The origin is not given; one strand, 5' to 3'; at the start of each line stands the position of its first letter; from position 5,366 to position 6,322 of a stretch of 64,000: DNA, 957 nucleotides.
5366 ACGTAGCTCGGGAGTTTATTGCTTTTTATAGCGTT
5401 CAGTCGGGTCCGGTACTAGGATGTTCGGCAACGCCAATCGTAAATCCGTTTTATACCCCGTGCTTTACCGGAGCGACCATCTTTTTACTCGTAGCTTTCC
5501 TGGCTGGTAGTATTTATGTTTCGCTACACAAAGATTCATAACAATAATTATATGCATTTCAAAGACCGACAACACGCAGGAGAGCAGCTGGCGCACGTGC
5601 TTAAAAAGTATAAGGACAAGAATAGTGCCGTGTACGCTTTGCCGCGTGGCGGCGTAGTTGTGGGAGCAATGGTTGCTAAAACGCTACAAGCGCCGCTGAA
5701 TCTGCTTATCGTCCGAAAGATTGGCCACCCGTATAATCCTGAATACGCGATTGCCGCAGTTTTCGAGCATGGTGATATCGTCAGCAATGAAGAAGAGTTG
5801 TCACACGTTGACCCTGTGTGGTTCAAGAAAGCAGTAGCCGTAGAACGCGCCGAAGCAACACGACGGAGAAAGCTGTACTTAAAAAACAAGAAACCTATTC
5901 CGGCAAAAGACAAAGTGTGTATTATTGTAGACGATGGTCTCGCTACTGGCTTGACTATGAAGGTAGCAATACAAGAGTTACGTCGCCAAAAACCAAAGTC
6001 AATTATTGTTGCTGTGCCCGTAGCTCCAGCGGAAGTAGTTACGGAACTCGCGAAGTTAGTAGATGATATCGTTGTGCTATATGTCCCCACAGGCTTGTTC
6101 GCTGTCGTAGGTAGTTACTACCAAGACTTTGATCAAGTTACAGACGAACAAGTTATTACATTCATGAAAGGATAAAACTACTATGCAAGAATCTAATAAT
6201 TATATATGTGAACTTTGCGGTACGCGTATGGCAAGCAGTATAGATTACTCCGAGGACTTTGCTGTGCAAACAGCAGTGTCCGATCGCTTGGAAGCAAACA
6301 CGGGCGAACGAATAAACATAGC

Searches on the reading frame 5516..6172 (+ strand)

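Call 23: search_protein_families(library=pfam, proteins=[window:5516-6172:+], max_evalue=0.001)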
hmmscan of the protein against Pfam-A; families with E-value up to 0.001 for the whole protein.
window:5516-6172:+ (219 aa): 2 families
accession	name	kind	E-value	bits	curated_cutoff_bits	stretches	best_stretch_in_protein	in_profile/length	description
PF00156.33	Pribosyltran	-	1.6e-15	57.2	26.3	1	23-173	17-128/158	Phosphoribosyl transferase domain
PF14681.12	UPRTase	-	1.1e-05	25.5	27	1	107-187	96-177/206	Uracil phosphoribosyltransferase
